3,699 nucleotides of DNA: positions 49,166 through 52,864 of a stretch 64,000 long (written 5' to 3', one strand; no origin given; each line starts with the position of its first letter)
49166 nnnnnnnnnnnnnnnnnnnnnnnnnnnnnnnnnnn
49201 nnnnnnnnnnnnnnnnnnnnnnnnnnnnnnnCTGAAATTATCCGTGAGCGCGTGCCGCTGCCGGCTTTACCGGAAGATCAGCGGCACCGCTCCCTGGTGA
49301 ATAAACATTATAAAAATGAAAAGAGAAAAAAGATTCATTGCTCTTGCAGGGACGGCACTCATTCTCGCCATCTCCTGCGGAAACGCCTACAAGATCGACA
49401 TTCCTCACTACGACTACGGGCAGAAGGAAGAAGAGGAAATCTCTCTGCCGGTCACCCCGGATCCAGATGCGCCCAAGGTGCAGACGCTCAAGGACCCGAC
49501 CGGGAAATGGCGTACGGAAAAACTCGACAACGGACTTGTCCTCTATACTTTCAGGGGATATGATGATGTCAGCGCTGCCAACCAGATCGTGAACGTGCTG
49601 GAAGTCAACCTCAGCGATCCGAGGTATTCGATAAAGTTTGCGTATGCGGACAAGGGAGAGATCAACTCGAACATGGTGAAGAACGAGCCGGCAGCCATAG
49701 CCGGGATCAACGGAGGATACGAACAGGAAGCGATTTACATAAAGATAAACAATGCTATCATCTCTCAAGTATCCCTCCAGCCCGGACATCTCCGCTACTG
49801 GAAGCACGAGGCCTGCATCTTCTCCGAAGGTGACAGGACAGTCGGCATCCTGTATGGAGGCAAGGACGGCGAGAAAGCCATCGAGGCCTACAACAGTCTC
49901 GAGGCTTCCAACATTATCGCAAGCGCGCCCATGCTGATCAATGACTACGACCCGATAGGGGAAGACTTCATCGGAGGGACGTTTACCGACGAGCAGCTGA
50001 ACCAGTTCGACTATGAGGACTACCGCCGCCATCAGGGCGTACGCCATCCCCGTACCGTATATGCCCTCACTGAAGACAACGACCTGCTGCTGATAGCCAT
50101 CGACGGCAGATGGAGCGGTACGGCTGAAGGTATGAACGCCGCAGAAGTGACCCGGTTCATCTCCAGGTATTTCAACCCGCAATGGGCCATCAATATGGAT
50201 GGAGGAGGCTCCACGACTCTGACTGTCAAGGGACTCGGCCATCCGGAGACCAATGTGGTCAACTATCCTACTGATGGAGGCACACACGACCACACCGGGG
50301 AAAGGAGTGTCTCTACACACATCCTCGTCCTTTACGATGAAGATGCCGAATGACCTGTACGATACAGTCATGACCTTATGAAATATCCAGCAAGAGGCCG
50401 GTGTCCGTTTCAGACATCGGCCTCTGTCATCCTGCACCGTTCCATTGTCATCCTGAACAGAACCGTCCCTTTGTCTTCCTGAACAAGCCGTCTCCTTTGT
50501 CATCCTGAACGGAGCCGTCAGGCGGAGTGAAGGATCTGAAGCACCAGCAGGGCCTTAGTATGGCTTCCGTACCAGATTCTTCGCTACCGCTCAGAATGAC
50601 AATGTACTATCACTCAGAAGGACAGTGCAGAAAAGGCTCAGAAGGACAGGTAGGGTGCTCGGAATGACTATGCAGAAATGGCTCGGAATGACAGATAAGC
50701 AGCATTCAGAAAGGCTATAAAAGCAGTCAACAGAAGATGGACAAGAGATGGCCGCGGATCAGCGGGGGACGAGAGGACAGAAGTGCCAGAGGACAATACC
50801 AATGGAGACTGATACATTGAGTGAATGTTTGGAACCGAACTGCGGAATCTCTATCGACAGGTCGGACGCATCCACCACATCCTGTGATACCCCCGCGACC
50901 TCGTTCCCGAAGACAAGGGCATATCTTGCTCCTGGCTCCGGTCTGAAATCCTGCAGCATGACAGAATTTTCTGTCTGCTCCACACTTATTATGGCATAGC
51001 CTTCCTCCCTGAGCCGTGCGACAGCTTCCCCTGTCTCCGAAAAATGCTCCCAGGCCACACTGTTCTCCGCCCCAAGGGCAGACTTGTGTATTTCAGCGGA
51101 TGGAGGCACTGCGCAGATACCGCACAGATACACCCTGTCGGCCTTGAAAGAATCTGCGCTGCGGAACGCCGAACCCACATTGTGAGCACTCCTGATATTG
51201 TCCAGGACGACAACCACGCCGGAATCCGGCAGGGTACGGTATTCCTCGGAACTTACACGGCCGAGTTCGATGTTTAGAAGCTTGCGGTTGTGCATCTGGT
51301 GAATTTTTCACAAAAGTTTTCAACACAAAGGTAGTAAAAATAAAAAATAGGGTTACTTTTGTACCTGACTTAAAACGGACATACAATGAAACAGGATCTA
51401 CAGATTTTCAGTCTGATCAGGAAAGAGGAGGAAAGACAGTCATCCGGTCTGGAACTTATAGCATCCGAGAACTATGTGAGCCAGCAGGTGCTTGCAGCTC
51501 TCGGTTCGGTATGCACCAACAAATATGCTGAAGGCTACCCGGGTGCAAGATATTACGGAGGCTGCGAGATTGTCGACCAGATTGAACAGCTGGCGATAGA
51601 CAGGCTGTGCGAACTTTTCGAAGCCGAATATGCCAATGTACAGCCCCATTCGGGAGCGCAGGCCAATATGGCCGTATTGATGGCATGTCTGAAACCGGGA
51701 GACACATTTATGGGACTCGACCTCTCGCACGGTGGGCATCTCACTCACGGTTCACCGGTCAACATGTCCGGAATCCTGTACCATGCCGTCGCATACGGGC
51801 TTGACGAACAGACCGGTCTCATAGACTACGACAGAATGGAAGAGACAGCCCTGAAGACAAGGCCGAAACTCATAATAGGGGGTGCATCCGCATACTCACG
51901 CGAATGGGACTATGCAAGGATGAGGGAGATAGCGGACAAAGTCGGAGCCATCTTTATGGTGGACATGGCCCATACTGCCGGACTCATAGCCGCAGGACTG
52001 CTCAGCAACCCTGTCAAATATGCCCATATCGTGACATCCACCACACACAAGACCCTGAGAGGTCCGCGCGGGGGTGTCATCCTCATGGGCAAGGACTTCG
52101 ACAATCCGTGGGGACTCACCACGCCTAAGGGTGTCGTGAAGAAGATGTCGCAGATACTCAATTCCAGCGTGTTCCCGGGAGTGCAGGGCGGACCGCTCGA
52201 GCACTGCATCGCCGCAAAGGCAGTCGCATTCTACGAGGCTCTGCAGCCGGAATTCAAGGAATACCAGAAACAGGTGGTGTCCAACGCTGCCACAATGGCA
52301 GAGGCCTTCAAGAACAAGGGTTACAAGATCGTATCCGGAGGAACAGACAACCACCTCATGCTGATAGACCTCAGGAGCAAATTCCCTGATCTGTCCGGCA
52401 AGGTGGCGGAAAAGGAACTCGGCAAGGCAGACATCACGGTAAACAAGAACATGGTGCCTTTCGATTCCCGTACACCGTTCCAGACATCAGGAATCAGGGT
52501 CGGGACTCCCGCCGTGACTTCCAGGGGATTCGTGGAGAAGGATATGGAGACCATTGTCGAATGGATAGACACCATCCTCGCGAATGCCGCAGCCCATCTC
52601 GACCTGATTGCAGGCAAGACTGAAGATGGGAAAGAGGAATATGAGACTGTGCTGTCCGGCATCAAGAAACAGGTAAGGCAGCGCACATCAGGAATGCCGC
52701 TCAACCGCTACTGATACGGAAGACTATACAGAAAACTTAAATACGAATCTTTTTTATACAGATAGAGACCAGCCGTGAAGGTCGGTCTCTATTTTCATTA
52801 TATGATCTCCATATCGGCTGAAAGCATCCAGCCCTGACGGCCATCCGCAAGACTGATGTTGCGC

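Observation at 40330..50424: ECF-sigma/anti-sigma-controlled SusC/SusD locus whose only enzymes are two phosphodiester glycosidases, next to GH125 + GH2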

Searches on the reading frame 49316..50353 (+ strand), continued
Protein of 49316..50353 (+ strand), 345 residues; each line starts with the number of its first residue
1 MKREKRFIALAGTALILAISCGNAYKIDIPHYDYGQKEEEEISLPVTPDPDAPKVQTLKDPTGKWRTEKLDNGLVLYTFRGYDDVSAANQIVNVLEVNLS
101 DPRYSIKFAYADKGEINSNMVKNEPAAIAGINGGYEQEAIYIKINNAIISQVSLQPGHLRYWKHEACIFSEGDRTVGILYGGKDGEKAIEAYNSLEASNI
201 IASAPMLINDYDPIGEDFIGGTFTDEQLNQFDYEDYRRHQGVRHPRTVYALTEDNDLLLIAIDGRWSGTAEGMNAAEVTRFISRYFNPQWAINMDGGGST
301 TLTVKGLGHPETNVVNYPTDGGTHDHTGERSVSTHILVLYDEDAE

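Call 72: search_protein_families(library=pfam, proteins=[L011:6210-7523:+, L011:7887-9794:+, L011:4701-5525:+, L011:11377-11928:+, L011:13355-14470:+, L012:3323-4687:+, L012:5439-7685:+, L012:7697-9973:+, L012:10988-12268:+, L012:12829-14808:+], max_evalue=0.00001)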
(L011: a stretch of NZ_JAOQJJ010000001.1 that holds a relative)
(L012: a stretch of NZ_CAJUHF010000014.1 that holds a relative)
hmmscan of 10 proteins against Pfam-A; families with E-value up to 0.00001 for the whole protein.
L011:6210-7523:+ (437 aa): 3 families
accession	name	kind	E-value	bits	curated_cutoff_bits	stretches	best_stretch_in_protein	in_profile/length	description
PF01041.23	DegT_DnrJ_EryC1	-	5.2e-82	276.4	19.8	2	16-153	2-139/360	DegT/DnrJ/EryC1/StrS aminotransferase family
PF00155.27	Aminotran_1_2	-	2.3e-09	37.4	19.7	1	39-131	41-151/361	Aminotransferase class I and II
PF01053.26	Cys_Met_Meta_PP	-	1.4e-06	27.6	27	1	37-131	51-142/381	Cys/Met metabolism PLP-dependent enzyme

L011:7887-9794:+ (635 aa): 7 families
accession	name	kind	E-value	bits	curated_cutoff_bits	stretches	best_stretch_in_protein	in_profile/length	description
PF02719.21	Polysacc_synt_2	-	1.4e-117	392.5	20.2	1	296-581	1-291/293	Polysaccharide biosynthesis protein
PF01370.27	Epimerase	-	1e-21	77.9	20.9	1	296-512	1-226/240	NAD dependent epimerase/dehydratase family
PF04321.23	RmlD_sub_bind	-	8.9e-14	51.7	27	1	295-421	2-103/287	RmlD substrate binding domain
PF16363.11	GDP_Man_Dehyd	-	3.5e-12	46.9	27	1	297-420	1-130/332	GDP-mannose 4,6 dehydratase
PF01073.25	3Beta_HSD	-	6.7e-08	32.3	22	1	298-425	2-122/280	3-beta hydroxysteroid dehydrogenase/isomerase family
PF08659.16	KR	-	3.2e-06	27.6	22.6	1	296-419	3-136/180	KR domain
PF00106.31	adh_short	-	4.5e-06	26.7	26.6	0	294-451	1-171/195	short chain dehydrogenase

L011:4701-5525:+ (274 aa): 1 family
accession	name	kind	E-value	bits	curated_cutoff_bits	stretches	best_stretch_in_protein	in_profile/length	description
PF00535.33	Glycos_transf_2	-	1.7e-15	57.8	23.3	1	9-175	2-166/168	Glycosyl transferase family 2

L011:11377-11928:+ (183 aa): 2 families
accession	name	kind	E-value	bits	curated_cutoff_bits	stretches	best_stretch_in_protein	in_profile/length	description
PF16363.11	GDP_Man_Dehyd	-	1.6e-33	117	27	1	2-154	165-332/332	GDP-mannose 4,6 dehydratase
PF01370.27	Epimerase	-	7.4e-22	78.4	20.9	1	2-82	154-240/240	NAD dependent epimerase/dehydratase family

L011:13355-14470:+ (371 aa): 1 family
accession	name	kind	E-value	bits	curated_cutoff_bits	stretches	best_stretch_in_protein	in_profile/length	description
PF00753.33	Lactamase_B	-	2.2e-06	28.2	22.7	1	14-86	2-69/196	Metallo-beta-lactamase superfamily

L012:3323-4687:+ (454 aa): 3 families
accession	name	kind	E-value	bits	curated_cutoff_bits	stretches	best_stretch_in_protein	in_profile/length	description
PF22422.2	MGH1-like_GH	-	3.4e-38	132.6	27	1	70-429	3-351/356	Mannosylglycerate hydrolase MGH1-like glycoside hydrolase domain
PF01204.24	Trehalase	-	1.9e-15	57.2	21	1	222-419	308-477/512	Trehalase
PF03200.22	Glyco_hydro_63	-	1.8e-13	50.6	22.4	1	213-442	244-490/492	Glycosyl hydrolase family 63 C-terminal domain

L012:5439-7685:+ (748 aa): 3 families
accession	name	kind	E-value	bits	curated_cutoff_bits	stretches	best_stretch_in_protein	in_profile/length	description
PF02065.24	Melibiase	-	6.7e-112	374.3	27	1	285-634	2-347/347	Melibiase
PF16875.11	Glyco_hydro_36N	-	2.6e-40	138.9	27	1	54-280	1-253/253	Glycosyl hydrolase family 36 N-terminal domain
PF16874.11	Glyco_hydro_36C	-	2.2e-20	73.3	27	1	649-743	2-77/77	Glycosyl hydrolase family 36 C-terminal domain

L012:7697-9973:+ (758 aa): 3 families
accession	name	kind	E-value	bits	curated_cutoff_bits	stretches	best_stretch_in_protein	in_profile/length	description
PF00933.27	Glyco_hydro_3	-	1.6e-73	248.4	27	1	40-348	1-315/316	Glycosyl hydrolase family 3 N terminal domain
PF01915.27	Glyco_hydro_3_C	-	6.5e-58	196.4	31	1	390-641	2-200/200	Glycosyl hydrolase family 3 C-terminal domain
PF14310.12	Fn3-like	-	3.2e-21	75.7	25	1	678-747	1-71/71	Fibronectin type III-like domain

L012:10988-12268:+ (426 aa): 0 families

L012:12829-14808:+ (659 aa): 2 families
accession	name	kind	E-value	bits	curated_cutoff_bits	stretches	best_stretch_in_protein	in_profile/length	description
PF01915.27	Glyco_hydro_3_C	-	7.8e-57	192.9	31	1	420-655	1-200/200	Glycosyl hydrolase family 3 C-terminal domain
PF00933.27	Glyco_hydro_3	-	3.2e-54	185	27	1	102-381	38-316/316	Glycosyl hydrolase family 3 N terminal domain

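Call 81: search_protein_families(library=pfam, alignment_id=A5, max_evalue=0.00001)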
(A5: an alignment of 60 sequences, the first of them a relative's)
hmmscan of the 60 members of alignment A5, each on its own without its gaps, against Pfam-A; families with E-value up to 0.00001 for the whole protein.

A. member 1, L009:11118-13211:+ (697 aa): 2 families
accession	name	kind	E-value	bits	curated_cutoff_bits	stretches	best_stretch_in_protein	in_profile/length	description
PF00999.27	Na_H_Exchanger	-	1.5e-50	172.6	26.2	1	32-400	2-370/375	Sodium/hydrogen exchanger, transmembrane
PF00582.32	Usp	-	8e-06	26.9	24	0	422-549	3-140/141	Universal stress protein family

B. families by the number of members that match (of 60 scanned): 87 families (the first 25 are shown)
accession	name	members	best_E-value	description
PF09820.16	AAA-ATPase_like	2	4.1e-63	Predicted AAA-ATPase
PF00160.26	Pro_isomerase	2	7e-46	Cyclophilin type peptidyl-prolyl cis-trans isomerase/CLD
PF16370.11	MetallophosC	2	3e-40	C terminal of Calcineurin-like phosphoesterase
PF16371.11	MetallophosN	2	1.3e-20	N terminal of Calcineurin-like phosphoesterase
PF00012.26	HSP70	1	6.8e-259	Hsp70 protein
PF07971.18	Glyco_hydro_92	1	2.9e-177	Glycosyl hydrolase family 92 catalytic domain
PF00180.25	Iso_dh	1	2.2e-130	Isocitrate/isopropylmalate dehydrogenase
PF00521.26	DNA_topoisoIV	1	4.1e-106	DNA gyrase/topoisomerase IV, subunit A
PF00682.25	HMGL-like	1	3.7e-91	HMGL-like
PF00318.25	Ribosomal_S2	1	2.4e-89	Ribosomal protein S2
PF00291.31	PALP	1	2.1e-76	Pyridoxal-phosphate dependent enzyme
PF00294.29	PfkB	1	2.6e-76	pfkB family carbohydrate kinase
PF01434.24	Peptidase_M41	1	3.9e-61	Peptidase family M41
PF03929.21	PepSY_TM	1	1e-57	PepSY-associated TM region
PF18939.6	DUF5686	1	1e-56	Family of unknown function (DUF5686)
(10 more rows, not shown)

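Call 84: search_protein_families(library=pfam, alignment_id=A6, max_evalue=0.00001)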
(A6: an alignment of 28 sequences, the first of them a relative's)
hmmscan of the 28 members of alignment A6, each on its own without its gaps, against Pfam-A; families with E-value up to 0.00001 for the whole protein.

A. member 1, L031:3863-5401:+ (513 aa): 5 families
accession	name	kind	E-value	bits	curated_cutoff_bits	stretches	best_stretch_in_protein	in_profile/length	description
PF20434.5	BD-FAE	-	4.4e-30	105.2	26.8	2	344-446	14-113/215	BD-FAE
PF07859.19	Abhydrolase_3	-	2.3e-21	77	25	2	352-446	6-95/210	alpha/beta hydrolase fold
PF00326.27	Peptidase_S9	-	3.8e-14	53.1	22.6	1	135-273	52-190/213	Prolyl oligopeptidase family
PF01738.24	DLH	-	5.3e-11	43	21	0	205-272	121-188/217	Dienelactone hydrolase family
PF00135.34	COesterase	-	2.4e-09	37.1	27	0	348-444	108-205/515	Carboxylesterase family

B. families by the number of members that match (of 28 scanned): 39 families (the first 25 are shown)
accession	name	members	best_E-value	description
PF17389.8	Bac_rhamnosid6H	2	7.2e-90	Bacterial alpha-L-rhamnosidase 6 hairpin glycosidase domain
PF08531.16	Bac_rhamnosid_N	2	3.8e-40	Alpha-L-rhamnosidase N-terminal domain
PF17390.7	Bac_rhamnosid_C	2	1.7e-21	Bacterial alpha-L-rhamnosidase C-terminal domain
PF05592.18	Bac_rhamnosid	2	2.4e-12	Bacterial alpha-L-rhamnosidase concanavalin-like domain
PF03605.20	DcuA_DcuB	1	5.3e-130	Anaerobic c4-dicarboxylate membrane transporter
PF00113.28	Enolase_C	1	4.1e-124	Enolase, C-terminal TIM barrel domain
PF06415.18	iPGM_N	1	5.7e-82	BPG-independent PGAM N-terminus (iPGM_N)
PF00128.31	Alpha-amylase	1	3.3e-73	Alpha amylase, catalytic domain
PF01676.23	Metalloenzyme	1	2.5e-72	Metalloenzyme superfamily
PF04041.19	Glyco_hydro_130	1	7.2e-69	beta-1,4-mannooligosaccharide phosphorylase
PF03952.21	Enolase_N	1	2e-63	Enolase, N-terminal domain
PF02321.23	OEP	1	1.8e-61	Outer membrane efflux protein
PF01055.32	Glyco_hydro_31_2nd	1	1.1e-60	Glycosyl hydrolases family 31 TIM-barrel domain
PF22043.2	DUF6935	1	7.9e-49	Domain of unknown function (DUF6935)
PF00160.26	Pro_isomerase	1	1.5e-41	Cyclophilin type peptidyl-prolyl cis-trans isomerase/CLD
PF09992.14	NAGPA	1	1.3e-19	Phosphodiester glycosidase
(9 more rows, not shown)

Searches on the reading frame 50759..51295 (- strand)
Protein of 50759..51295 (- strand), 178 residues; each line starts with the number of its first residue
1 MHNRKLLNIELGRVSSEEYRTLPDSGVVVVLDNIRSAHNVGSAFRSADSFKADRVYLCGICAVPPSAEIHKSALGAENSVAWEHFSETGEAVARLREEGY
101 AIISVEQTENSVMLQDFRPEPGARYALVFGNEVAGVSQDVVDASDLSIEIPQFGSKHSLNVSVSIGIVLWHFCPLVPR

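Call 11: search_protein_families(library=pfam, proteins=[window:50759-51295:-], max_evalue=0.001)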
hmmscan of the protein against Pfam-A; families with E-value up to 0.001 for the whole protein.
window:50759-51295:- (178 aa): 1 family
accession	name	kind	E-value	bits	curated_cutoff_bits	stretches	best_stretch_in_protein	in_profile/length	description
PF00588.24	SpoU_methylase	-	5.4e-34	117.8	29.7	1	27-170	2-142/142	SpoU rRNA Methylase family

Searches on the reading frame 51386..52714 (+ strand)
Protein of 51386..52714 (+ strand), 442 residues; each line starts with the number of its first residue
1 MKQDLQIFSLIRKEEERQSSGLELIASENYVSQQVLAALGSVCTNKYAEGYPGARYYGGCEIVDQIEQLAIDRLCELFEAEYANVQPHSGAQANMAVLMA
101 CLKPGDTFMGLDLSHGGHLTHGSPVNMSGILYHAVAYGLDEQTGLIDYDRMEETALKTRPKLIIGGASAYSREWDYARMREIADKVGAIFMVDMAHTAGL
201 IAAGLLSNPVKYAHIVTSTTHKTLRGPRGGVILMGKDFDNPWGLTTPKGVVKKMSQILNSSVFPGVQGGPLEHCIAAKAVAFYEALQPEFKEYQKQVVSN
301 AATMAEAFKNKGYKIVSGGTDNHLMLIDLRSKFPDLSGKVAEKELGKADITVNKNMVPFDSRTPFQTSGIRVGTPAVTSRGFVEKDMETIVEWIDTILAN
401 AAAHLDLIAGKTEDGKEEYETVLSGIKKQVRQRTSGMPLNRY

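Call 4: search_protein_families(library=pfam, proteins=[window:51386-52714:+], max_evalue=0.01)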
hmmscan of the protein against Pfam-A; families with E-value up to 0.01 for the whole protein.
window:51386-52714:+ (442 aa): 3 families
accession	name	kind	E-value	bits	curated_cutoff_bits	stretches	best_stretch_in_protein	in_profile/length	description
PF00464.25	SHMT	-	8.3e-172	571.7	27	1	2-394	3-399/399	Serine hydroxymethyltransferase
PF00155.27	Aminotran_1_2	-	5.3e-07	29.6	19.7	1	73-348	50-321/361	Aminotransferase class I and II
PF01212.27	Beta_elim_lyase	-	0.00062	19.6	27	1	72-243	39-215/288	Beta-eliminating lyase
